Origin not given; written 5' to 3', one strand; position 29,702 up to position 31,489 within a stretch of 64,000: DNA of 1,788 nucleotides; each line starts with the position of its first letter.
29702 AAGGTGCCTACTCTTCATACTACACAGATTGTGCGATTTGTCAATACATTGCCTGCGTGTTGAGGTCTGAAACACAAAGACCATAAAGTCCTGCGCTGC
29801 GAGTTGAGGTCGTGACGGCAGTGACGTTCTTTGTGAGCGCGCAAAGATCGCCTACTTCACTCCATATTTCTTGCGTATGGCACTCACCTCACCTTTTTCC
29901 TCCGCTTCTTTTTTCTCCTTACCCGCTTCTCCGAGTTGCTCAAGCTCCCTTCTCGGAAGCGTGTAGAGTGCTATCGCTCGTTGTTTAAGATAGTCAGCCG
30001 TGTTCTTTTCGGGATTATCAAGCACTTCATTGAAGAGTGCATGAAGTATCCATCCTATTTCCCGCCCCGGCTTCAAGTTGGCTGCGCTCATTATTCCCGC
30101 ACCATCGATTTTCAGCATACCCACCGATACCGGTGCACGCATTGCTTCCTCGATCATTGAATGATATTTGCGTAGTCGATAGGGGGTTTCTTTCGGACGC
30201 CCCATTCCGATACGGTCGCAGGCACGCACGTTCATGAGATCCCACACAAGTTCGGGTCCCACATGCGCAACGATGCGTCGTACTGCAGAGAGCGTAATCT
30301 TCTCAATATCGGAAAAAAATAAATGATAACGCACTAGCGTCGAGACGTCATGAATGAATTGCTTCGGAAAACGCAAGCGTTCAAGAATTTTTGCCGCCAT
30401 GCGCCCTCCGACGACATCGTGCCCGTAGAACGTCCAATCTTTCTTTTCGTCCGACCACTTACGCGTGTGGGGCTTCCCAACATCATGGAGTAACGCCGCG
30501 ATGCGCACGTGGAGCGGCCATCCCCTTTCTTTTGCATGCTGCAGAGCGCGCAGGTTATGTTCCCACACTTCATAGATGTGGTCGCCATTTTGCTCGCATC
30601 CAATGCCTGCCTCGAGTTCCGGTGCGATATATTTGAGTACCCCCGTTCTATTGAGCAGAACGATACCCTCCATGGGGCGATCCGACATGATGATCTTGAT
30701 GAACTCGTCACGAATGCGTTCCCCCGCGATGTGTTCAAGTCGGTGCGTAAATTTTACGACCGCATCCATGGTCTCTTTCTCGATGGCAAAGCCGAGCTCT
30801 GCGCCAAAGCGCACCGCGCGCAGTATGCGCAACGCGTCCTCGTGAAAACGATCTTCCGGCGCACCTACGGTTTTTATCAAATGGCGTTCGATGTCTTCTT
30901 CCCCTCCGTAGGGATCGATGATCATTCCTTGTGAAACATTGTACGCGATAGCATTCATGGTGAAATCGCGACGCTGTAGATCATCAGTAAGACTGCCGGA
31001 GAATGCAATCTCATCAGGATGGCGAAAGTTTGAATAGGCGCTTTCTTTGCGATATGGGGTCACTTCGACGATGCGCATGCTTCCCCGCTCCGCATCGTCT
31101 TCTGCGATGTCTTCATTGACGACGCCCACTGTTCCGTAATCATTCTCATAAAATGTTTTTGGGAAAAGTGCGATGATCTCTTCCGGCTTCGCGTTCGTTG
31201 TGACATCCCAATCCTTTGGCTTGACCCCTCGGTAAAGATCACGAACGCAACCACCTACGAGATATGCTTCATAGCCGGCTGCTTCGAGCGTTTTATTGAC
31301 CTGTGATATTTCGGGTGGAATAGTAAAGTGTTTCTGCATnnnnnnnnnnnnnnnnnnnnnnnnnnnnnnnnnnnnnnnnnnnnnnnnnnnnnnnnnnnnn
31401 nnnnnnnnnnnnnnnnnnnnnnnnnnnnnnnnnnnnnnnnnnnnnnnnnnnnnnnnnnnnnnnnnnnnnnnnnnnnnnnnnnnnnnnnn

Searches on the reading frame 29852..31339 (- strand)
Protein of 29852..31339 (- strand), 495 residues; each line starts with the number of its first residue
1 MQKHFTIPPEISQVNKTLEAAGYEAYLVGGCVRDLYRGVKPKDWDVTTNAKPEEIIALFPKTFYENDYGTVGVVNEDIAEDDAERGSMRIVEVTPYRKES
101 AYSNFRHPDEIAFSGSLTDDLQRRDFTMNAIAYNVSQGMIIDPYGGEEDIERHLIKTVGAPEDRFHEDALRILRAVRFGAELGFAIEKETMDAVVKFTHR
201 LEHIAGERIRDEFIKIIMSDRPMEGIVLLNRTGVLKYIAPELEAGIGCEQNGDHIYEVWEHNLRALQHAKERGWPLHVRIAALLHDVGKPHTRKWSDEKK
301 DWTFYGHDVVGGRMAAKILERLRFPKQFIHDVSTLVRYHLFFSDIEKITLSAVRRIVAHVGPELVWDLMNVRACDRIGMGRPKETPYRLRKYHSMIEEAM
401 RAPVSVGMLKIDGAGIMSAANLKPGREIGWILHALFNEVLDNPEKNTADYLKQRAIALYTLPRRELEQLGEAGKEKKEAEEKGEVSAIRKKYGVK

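Call 8: search_protein_families(library=pfam, proteins=[window:29852-31339:-])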
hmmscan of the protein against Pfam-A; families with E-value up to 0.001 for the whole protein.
window:29852-31339:- (495 aa): 4 families
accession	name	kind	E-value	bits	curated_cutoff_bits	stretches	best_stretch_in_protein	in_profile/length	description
PF01743.26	PolyA_pol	-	5.3e-32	111.3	23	1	25-155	1-125/126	Poly A polymerase head domain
PF12627.12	PolyA_pol_RNAbd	-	4e-19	68.6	22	1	183-244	1-62/64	Probable RNA and SrmB- binding site of polymerase A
PF01966.28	HD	-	4.1e-12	46.8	22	1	258-351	1-103/116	HD domain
PF13735.12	tRNA_NucTran2_2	-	8.2e-05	23.1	27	1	295-451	3-145/149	tRNA nucleotidyltransferase domain 2 putative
